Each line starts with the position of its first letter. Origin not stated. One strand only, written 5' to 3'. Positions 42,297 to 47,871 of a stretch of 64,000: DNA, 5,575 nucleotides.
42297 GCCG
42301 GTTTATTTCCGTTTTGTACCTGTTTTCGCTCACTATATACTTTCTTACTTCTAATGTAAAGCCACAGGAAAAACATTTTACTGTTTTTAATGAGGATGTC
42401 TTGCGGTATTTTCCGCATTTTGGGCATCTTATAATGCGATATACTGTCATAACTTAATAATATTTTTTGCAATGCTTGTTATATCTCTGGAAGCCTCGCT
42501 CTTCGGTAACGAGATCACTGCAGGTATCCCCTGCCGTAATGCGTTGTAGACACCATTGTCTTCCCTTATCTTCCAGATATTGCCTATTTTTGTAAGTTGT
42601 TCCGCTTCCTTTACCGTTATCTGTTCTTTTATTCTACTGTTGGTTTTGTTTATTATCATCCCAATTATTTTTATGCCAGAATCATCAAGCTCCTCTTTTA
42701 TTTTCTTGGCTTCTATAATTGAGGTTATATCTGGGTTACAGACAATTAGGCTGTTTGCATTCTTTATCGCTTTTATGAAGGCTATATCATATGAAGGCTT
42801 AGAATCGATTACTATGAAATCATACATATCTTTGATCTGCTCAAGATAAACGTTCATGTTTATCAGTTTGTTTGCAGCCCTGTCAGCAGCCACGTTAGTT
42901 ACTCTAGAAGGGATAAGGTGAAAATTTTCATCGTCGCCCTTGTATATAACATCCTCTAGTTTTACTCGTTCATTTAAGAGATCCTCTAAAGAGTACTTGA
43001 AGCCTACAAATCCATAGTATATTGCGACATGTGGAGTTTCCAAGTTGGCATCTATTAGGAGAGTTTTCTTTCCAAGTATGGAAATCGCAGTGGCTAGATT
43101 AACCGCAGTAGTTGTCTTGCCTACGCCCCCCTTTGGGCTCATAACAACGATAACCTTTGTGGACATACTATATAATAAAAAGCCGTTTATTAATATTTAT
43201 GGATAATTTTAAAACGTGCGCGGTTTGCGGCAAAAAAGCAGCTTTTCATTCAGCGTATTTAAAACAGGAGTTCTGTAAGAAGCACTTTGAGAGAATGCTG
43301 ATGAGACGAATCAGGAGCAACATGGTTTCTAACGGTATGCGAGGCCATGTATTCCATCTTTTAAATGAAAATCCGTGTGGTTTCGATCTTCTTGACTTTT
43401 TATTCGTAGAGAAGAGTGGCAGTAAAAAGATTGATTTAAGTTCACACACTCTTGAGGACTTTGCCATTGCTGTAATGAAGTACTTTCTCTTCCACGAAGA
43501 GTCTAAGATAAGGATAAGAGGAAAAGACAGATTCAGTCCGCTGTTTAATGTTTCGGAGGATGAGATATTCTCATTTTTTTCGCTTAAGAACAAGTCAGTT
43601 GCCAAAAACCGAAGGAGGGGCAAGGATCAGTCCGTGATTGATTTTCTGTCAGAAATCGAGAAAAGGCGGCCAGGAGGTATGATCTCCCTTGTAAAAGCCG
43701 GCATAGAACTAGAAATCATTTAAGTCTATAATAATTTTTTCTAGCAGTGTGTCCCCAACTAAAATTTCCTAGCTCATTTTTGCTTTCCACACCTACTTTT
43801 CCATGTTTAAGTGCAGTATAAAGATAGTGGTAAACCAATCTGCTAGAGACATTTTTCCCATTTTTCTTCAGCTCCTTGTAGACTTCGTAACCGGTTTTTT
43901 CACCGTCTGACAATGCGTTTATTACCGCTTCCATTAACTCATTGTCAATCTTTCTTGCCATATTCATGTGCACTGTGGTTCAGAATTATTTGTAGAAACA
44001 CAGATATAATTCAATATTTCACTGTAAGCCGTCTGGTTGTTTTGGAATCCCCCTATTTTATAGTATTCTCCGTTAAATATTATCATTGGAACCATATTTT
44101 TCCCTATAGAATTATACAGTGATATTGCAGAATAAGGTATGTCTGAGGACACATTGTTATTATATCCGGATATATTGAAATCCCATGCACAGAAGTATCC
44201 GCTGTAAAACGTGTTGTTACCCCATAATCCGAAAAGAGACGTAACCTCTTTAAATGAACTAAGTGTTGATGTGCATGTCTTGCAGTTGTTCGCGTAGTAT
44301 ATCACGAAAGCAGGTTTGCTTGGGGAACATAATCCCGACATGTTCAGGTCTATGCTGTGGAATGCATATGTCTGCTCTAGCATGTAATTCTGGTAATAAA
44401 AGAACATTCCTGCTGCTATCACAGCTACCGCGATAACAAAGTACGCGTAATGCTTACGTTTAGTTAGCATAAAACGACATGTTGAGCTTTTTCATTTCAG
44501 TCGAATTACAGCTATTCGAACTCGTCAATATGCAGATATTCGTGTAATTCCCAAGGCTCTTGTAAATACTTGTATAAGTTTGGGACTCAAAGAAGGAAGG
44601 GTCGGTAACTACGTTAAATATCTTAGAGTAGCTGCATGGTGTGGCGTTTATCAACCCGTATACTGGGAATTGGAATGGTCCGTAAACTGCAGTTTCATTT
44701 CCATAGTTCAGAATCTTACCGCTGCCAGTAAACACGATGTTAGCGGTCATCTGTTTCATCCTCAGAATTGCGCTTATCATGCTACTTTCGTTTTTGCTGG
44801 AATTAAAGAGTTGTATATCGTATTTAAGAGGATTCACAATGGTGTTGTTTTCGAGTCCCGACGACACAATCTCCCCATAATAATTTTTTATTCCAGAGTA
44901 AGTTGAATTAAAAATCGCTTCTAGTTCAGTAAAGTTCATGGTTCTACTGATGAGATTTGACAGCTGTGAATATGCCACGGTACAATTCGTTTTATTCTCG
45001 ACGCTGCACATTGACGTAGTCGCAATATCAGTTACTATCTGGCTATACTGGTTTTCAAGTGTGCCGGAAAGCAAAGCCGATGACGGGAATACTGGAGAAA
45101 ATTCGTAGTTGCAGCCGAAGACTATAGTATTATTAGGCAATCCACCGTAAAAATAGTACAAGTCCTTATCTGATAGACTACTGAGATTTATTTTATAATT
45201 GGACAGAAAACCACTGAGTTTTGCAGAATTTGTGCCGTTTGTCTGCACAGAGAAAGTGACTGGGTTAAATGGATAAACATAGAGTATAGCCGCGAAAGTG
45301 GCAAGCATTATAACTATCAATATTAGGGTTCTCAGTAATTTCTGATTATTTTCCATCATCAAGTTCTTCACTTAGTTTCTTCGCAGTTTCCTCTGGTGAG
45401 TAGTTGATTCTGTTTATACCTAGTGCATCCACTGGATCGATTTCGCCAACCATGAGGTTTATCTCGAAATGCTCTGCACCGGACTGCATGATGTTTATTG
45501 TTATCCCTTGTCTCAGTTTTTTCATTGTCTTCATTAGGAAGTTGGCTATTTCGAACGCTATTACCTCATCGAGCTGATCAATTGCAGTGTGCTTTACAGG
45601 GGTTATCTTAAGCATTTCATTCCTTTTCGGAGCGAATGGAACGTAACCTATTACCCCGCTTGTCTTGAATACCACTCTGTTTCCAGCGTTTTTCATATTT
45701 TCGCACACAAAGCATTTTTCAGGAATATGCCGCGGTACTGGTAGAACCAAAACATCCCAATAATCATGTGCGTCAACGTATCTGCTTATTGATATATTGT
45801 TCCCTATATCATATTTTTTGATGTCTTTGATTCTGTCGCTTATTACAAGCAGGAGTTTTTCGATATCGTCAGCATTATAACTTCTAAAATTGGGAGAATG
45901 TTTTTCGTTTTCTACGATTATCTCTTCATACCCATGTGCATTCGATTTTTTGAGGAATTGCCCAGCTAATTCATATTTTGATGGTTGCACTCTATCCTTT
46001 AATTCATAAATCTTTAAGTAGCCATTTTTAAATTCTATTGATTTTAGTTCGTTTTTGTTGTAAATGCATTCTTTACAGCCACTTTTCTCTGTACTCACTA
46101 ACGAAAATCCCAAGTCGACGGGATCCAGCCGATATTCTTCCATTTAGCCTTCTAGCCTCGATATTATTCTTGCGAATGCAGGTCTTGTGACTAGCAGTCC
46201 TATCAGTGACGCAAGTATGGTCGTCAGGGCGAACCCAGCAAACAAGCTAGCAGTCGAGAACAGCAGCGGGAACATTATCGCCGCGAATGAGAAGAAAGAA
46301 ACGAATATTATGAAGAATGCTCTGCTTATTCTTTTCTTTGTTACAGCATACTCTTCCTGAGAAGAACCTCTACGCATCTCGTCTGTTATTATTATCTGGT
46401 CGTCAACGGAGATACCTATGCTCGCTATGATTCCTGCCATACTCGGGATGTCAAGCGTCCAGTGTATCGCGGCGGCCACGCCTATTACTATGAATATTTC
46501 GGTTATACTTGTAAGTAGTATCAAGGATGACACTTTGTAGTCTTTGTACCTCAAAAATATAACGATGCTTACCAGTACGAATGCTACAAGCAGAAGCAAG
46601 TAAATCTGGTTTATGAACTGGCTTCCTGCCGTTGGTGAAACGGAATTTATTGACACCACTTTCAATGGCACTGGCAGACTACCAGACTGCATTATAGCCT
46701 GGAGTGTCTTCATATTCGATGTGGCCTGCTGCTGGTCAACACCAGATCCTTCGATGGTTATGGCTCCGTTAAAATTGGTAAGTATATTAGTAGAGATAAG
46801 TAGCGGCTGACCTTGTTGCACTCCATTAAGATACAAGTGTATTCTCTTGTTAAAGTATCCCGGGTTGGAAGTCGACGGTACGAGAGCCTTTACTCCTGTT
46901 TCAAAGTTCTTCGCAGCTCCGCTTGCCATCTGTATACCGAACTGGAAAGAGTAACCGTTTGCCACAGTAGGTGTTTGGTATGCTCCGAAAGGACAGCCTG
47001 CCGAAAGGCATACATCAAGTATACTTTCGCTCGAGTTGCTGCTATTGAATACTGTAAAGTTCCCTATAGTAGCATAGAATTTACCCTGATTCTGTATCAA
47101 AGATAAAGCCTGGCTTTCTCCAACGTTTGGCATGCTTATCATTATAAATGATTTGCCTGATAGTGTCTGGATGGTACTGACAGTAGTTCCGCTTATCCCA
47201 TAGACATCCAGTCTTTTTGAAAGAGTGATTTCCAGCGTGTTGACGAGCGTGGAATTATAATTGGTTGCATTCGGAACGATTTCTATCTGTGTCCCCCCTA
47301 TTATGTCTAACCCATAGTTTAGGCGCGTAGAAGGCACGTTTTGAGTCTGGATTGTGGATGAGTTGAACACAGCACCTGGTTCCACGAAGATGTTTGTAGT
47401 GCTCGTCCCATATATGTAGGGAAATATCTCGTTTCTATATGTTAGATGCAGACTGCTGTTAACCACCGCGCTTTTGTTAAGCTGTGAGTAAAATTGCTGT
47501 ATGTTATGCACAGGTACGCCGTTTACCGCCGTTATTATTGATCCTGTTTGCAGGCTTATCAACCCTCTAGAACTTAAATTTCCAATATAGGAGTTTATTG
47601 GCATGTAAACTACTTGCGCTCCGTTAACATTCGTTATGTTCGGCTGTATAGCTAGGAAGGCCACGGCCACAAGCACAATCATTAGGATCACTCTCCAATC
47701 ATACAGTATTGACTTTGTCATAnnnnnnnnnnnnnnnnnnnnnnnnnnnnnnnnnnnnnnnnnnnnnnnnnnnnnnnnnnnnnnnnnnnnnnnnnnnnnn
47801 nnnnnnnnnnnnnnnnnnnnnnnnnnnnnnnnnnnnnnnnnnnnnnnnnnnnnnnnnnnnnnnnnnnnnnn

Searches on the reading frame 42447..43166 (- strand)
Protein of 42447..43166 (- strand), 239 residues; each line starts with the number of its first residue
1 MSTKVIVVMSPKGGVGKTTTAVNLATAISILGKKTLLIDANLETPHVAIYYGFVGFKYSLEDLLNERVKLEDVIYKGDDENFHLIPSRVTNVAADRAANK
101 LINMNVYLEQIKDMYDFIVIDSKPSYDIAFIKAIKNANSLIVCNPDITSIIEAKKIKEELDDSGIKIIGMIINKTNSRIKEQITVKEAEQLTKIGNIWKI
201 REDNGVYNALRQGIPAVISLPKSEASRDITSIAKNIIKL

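Call 6: search_protein_families(library=pfam, proteins=[window:42447-43166:-], max_evalue=1)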
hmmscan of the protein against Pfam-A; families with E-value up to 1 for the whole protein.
window:42447-43166:- (239 aa): 13 families
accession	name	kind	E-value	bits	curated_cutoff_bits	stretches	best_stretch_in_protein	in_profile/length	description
PF13614.12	AAA_31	-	1.9e-25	90.3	27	1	3-143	1-146/177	AAA domain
PF01656.29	CbiA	-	5.7e-17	62.3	25.4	1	6-215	1-124/125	CobQ/CobB/MinD/ParA nucleotide binding domain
PF10609.15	ParA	-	3.4e-15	56.6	27.1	1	4-236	4-245/246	NUBPL iron-transfer P-loop NTPase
PF06564.18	CBP_BcsQ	-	1.9e-09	37.8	21.3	2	5-41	3-39/234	Cellulose biosynthesis protein BcsQ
PF09140.17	MipZ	-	5.2e-08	33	20.7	1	5-142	2-127/262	ATPase MipZ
PF02374.21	ArsA_ATPase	-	1.5e-07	31.3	24.3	2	6-38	3-35/305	Anion-transporting ATPase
PF00142.24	Fer4_NifH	-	2.9e-05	24.1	25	1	9-191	5-200/271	4Fe-4S iron sulfur cluster binding proteins, NifH/frxC family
PF13481.12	AAA_25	-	0.0014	18.8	27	1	12-123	41-152/195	AAA domain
PF07015.17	VirC1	-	0.0019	18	24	1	4-45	2-43/231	VirC1 protein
PF13500.12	AAA_26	-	0.016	15.5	27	1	76-194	56-185/198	AAA domain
PF24224.1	DUF7440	-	0.022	15.4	25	1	150-214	36-99/110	Family of unknown function (DUF7440)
PF13479.12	AAA_24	-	0.096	12.9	27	1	7-122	5-72/195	AAA domain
PF20720.3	nSTAND3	-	0.69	10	27.2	0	5-29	18-42/155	Novel STAND NTPase 3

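Call 77: search_protein_families(library=ncbifam, proteins=[window:42447-43166:-], max_evalue=0.1)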
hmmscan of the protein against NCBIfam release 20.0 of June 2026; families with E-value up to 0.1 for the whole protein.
window:42447-43166:- (239 aa): 39 families (the best 25 are shown)
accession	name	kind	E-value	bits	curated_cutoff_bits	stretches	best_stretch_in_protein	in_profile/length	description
TIGR01969.1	minD_arch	subfamily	1.5e-42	145.5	201.75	1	5-238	2-232/251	cell division ATPase MinD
TIGR01968.1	minD_bact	equivalog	1.6e-28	99.8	212.9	1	4-236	2-236/261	septum site-determining protein MinD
TIGR01007.1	eps_fam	subfamily_domain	1.7e-21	76.7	108.05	1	3-179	17-194/204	polysaccharide biosynthesis tyrosine autokinase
TIGR03029.1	EpsG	equivalog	7.6e-18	64.6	313.8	1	3-173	103-273/274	chain length determinant protein tyrosine kinase EpsG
NF041546.1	ParA_partition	equivalog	1.4e-14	54.1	180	2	5-40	1-36/203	ParA family partition ATPase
TIGR03371.1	cellulose_yhjQ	equivalog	1.7e-14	53.9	157.85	1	4-234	2-239/246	cellulose biosynthesis protein BcsQ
TIGR03018.1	pepcterm_TyrKin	hypoth_equivalog_domain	4.1e-14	52.4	230.65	1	4-173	36-207/207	XrtA-associated tyrosine autokinase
NF008079.0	PRK10818.1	equivalog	1.3e-13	51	508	1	4-217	3-228/270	septum site-determining protein MinD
NF041136.1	MrpORP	equivalog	1.5e-13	50.8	450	2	4-55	6-57/365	iron-sulfur cluster carrier protein MrpORP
NF041283.1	PrgP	equivalog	2.2e-12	46.9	400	1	3-143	2-152/297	ParA superfamily DNA segregation protein PrgP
NF047398.1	AAA_KGGVGR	domain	1.8e-11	44.7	90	1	3-70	2-71/190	KGGVGR-motif variant AAA ATPase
TIGR03453.1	partition_RepA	equivalog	6.3e-11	41.7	348.45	1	4-143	105-263/387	plasmid partitioning protein RepA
NF007350.0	PRK09841.1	equivalog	1.1e-10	40.3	1248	1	4-175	532-703/726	tyrosine-protein kinase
NF010259.0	PRK13705.1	equivalog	1.9e-10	40.3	725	1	4-145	107-265/388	plasmid-partitioning protein SopA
NF008669.0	PRK11670.1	equivalog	1.3e-09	37.4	348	1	4-235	108-348/369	iron-sulfur cluster carrier protein ApbC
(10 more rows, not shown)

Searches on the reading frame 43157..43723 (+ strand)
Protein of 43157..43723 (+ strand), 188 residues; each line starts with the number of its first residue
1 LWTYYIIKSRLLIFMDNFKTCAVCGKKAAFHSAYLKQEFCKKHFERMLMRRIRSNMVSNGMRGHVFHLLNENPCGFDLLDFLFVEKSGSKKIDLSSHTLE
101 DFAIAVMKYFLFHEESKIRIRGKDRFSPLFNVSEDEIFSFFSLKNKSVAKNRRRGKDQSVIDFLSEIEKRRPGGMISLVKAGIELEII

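Call 24: search_protein_families(library=pfam, proteins=[window:43157-43723:+], max_evalue=0.1)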
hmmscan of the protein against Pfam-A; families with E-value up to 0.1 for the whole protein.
window:43157-43723:+ (188 aa): 2 families
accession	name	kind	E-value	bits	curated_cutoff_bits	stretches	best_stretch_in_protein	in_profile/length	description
PF22082.2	TtuA_LIM_N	-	0.0028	18.1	27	1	21-44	2-25/26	2-thiouridine synthetase TtuA, N-terminal LIM domain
PF00105.24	zf-C4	-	0.059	14.3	21.1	1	19-53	1-36/70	Double treble clef zinc finger, C4 type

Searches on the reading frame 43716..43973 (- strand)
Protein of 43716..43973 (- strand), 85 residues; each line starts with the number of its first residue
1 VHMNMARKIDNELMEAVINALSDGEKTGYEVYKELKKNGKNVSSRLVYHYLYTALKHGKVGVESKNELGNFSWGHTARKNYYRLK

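Call 24: search_protein_families(library=pfam, proteins=[window:43716-43973:-], max_evalue=0.1)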
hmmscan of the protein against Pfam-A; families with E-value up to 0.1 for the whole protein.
window:43716-43973:- (85 aa): 2 families
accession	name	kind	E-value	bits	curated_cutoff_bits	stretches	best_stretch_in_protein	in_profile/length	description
PF04994.19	TfoX_C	-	0.017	15.7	23.1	1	4-59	10-65/81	TfoX C-terminal domain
PF03551.20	PadR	-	0.045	14.2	27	1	17-83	1-64/75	Transcriptional regulator PadR-like family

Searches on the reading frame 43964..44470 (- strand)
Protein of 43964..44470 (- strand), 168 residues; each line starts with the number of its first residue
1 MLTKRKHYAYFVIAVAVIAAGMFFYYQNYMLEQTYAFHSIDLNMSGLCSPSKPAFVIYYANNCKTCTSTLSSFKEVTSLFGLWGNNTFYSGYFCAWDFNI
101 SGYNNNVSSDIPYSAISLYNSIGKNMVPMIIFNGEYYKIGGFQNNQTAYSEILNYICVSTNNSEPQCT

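Call 8: search_protein_families(library=pfam, proteins=[window:43964-44470:-], max_evalue=0.001)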
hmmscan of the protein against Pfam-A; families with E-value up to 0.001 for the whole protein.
window:43964-44470:- (168 aa): 0 families

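Call 77: search_protein_families(library=ncbifam, proteins=[window:43964-44470:-], max_evalue=0.1)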
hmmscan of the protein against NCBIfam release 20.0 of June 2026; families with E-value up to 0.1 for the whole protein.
window:43964-44470:- (168 aa): 1 family
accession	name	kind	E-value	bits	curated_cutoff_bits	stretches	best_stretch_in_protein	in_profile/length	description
TIGR02185.1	Trep_Strep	subfamily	0.098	12.8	76.45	0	15-155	12-151/188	MptD family putative ECF transporter S component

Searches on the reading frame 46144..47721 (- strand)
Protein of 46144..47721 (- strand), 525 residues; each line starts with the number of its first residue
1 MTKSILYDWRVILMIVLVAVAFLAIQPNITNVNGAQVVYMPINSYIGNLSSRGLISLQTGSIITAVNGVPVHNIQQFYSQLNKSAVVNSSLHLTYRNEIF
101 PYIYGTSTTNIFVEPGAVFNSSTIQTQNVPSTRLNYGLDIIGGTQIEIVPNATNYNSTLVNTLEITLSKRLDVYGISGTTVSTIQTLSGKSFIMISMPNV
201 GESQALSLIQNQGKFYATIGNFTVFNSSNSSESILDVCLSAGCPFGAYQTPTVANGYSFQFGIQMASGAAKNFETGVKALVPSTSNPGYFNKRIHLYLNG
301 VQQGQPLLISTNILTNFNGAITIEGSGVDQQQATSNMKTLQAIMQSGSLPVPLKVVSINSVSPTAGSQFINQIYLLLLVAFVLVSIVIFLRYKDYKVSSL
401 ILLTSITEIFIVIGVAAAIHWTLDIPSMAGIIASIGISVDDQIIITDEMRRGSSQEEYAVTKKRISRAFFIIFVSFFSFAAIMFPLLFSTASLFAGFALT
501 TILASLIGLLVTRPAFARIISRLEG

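Call 8: search_protein_families(library=pfam, proteins=[window:46144-47721:-], max_evalue=0.001)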
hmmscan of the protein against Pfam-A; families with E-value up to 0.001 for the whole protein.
window:46144-47721:- (525 aa): 2 families
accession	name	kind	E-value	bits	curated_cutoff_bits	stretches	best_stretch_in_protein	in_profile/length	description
PF02355.23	SecD_SecF_C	-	1.7e-15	57.4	20.5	1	354-510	14-173/189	Protein export membrane protein SecD/SecF, C-terminal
PF00873.25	ACR_tran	-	6.8e-05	21.2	28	1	368-511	328-477/1021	AcrB/AcrD/AcrF family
